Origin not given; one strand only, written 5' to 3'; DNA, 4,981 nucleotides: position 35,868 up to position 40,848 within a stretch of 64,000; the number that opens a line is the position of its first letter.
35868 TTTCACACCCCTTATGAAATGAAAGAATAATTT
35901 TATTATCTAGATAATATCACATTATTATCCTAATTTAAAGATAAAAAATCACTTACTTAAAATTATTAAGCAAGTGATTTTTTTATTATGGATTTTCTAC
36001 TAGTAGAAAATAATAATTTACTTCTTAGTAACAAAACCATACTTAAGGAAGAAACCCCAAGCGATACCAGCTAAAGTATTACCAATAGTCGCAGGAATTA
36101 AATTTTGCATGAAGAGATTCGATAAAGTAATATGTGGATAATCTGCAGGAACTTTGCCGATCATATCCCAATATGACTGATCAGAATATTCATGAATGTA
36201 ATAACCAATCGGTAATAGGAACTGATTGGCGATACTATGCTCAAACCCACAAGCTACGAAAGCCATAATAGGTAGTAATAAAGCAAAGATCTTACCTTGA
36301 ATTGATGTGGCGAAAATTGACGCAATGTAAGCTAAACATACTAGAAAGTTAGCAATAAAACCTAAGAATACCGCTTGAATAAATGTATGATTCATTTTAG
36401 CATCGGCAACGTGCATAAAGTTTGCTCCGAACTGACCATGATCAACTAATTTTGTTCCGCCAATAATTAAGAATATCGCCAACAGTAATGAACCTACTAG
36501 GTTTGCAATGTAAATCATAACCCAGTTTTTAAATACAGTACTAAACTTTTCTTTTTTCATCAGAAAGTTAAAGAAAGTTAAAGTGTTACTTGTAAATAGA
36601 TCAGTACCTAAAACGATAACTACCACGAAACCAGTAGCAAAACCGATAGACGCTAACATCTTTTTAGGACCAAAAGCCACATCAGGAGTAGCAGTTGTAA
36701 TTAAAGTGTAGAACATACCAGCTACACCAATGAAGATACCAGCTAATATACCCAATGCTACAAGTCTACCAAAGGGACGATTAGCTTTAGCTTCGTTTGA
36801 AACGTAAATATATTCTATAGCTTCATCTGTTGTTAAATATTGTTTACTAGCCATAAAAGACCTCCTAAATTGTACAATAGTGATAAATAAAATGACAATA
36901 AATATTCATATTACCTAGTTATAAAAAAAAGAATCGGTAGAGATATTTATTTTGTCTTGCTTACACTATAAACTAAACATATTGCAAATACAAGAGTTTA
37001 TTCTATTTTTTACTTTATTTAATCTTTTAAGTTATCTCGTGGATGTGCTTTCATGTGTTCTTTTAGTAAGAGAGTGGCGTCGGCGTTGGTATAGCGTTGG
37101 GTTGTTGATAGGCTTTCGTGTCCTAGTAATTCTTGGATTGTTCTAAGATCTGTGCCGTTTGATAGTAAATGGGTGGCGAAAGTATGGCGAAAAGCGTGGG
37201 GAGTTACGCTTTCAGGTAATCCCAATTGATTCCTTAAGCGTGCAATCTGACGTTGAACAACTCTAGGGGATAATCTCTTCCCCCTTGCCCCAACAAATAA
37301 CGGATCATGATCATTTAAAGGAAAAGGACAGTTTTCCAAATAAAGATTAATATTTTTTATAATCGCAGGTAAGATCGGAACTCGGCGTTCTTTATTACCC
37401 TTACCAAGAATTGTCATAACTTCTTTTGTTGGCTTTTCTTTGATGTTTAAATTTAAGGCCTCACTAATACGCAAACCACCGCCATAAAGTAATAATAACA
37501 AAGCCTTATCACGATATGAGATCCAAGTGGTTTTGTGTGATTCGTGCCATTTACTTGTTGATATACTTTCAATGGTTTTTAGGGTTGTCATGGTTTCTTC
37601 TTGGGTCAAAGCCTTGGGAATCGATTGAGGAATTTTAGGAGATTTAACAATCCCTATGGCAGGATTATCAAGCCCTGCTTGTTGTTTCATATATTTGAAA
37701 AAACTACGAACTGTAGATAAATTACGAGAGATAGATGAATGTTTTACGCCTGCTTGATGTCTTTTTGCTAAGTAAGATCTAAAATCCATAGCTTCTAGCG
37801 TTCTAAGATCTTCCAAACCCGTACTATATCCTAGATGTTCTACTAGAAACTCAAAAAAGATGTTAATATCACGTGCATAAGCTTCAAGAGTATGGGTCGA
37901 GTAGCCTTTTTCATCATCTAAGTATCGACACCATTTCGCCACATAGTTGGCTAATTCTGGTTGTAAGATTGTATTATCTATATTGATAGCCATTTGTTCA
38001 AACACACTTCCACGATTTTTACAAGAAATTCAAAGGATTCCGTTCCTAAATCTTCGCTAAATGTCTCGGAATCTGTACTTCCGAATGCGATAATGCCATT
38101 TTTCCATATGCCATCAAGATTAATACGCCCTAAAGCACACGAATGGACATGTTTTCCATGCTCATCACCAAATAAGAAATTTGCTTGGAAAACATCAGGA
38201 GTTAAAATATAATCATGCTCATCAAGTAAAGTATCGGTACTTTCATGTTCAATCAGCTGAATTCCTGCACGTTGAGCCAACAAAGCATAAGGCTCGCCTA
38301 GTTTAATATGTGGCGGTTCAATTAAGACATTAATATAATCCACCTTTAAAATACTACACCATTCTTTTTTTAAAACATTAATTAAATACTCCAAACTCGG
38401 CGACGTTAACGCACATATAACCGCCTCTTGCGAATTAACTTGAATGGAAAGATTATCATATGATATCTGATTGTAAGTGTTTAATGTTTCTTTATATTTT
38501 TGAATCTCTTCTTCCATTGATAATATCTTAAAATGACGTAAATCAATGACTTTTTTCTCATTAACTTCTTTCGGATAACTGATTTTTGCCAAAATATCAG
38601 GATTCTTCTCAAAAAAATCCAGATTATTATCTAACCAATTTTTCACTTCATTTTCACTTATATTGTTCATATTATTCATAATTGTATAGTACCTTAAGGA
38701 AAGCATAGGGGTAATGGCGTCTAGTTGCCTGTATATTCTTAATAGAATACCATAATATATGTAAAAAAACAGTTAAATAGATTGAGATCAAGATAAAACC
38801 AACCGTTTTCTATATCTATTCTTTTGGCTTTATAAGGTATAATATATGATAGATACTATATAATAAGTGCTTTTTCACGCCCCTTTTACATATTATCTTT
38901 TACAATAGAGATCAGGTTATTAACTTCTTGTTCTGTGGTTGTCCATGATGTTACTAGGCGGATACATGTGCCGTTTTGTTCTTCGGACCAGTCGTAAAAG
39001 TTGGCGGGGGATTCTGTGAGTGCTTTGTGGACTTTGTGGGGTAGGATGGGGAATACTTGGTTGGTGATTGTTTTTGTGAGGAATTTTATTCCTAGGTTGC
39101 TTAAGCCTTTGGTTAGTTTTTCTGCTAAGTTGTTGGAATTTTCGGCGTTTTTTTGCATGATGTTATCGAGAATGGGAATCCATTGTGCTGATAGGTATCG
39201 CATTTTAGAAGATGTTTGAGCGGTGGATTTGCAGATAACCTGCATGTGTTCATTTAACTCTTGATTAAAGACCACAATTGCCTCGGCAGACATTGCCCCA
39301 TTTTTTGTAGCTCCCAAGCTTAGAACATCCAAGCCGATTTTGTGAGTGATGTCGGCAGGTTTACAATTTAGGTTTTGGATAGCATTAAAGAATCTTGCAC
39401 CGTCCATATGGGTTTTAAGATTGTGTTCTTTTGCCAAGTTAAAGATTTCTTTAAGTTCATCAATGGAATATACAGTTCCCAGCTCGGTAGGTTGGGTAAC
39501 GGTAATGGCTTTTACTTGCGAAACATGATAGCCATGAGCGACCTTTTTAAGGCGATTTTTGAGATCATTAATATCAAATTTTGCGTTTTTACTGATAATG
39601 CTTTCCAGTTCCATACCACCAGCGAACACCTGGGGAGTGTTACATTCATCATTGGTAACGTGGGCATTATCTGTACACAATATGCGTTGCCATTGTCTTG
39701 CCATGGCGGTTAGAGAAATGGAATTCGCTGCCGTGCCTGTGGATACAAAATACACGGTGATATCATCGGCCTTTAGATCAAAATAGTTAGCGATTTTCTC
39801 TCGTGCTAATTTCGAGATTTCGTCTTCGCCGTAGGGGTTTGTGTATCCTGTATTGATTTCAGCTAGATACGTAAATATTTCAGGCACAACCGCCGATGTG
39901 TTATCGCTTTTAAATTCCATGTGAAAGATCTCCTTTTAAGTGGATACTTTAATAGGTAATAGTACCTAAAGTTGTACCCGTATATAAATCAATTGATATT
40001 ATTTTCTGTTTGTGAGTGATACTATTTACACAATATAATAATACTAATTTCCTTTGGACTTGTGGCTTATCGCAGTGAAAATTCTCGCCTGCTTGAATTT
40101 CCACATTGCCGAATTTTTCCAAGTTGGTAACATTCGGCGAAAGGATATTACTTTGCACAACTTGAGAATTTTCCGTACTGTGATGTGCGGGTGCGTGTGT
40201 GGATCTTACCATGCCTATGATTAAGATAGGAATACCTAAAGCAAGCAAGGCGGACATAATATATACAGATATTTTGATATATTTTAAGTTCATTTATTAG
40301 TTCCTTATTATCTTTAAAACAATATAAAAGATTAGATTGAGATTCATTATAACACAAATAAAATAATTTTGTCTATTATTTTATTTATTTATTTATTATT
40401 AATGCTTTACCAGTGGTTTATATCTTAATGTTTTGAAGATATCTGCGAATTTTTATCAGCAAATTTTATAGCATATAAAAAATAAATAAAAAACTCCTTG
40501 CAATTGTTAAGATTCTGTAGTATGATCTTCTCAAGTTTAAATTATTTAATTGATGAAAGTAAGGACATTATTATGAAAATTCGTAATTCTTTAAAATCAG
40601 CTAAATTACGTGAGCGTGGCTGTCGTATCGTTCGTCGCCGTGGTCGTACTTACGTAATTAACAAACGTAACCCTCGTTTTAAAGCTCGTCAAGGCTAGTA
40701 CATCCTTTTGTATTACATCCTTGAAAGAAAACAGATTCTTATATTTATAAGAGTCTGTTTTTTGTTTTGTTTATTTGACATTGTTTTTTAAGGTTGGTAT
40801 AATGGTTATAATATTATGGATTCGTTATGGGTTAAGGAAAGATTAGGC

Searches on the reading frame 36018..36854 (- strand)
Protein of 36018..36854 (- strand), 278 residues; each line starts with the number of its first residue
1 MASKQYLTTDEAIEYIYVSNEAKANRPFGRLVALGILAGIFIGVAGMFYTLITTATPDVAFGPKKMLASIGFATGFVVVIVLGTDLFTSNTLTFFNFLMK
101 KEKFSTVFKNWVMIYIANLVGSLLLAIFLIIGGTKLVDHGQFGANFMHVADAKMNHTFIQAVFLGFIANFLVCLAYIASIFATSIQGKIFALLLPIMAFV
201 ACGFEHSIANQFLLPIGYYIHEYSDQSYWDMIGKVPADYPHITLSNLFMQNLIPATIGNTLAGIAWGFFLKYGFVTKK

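Call 55: search_protein_families(library=pfam, proteins=[window:36018-36854:-], max_evalue=0.001)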
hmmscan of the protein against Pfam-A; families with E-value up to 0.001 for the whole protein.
window:36018-36854:- (278 aa): 1 family
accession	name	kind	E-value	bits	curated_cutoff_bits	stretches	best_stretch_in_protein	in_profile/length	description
PF01226.23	Form_Nir_trans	-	3.9e-63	213.5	34.6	1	12-266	2-233/240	Formate/nitrite transporter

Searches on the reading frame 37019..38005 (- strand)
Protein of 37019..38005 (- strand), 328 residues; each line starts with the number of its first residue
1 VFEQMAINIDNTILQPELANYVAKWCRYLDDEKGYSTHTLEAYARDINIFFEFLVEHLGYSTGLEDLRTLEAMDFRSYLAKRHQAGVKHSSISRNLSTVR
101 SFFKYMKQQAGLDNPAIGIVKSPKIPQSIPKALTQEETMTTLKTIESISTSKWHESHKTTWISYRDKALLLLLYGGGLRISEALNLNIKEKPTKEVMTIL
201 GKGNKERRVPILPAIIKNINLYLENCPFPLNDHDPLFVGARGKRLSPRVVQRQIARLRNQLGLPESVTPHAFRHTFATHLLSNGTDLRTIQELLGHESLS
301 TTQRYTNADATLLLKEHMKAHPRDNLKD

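Call 55: search_protein_families(library=pfam, proteins=[window:37019-38005:-], max_evalue=0.001)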
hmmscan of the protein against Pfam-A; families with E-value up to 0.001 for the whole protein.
window:37019-38005:- (328 aa): 3 families
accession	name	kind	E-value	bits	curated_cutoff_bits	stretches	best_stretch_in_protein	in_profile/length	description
PF00589.27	Phage_integrase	-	3.3e-39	134.8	27.1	1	160-309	18-169/172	Phage integrase family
PF02899.23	Phage_int_SAM_1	-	6.5e-19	68.4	22.3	1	23-109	2-82/83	Phage integrase, N-terminal SAM-like domain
PF13495.12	Phage_int_SAM_4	-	1.6e-06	28.9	27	1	33-108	12-80/85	Phage integrase, N-terminal SAM-like domain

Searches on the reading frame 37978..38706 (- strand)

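Call 55: search_protein_families(library=pfam, proteins=[window:37978-38706:-], max_evalue=0.001)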
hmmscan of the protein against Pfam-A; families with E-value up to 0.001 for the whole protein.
window:37978-38706:- (242 aa): 1 family
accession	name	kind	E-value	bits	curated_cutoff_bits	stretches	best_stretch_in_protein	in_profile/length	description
PF04340.18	DUF484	-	4e-21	76.2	24.2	1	15-240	5-218/219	Protein of unknown function, DUF484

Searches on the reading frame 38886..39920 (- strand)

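Call 55: search_protein_families(library=pfam, proteins=[window:38886-39920:-], max_evalue=0.001)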
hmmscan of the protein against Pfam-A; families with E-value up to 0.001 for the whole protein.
window:38886-39920:- (344 aa): 3 families
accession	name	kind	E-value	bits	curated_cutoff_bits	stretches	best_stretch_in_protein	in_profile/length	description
PF01212.27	Beta_elim_lyase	-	8.9e-51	173.3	27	1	3-290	2-282/288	Beta-eliminating lyase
PF00155.27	Aminotran_1_2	-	8.1e-08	32.3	19.7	1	11-337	18-358/361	Aminotransferase class I and II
PF00266.25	Aminotran_5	-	3.8e-05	23.3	21.5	1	37-229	46-224/371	Aminotransferase class-V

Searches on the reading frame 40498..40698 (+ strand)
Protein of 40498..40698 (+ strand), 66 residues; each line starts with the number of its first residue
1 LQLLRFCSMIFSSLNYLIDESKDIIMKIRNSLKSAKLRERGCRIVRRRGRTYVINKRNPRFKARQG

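Call 84: search_protein_families(library=pfam, proteins=[window:40498-40698:+], max_evalue=0.01)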
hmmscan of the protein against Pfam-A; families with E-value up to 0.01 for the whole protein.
window:40498-40698:+ (66 aa): 1 family
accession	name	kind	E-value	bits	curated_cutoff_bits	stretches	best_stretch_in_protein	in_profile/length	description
PF00444.23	Ribosomal_L36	-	5.8e-18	65.1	26.1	1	26-66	1-38/38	Ribosomal protein L36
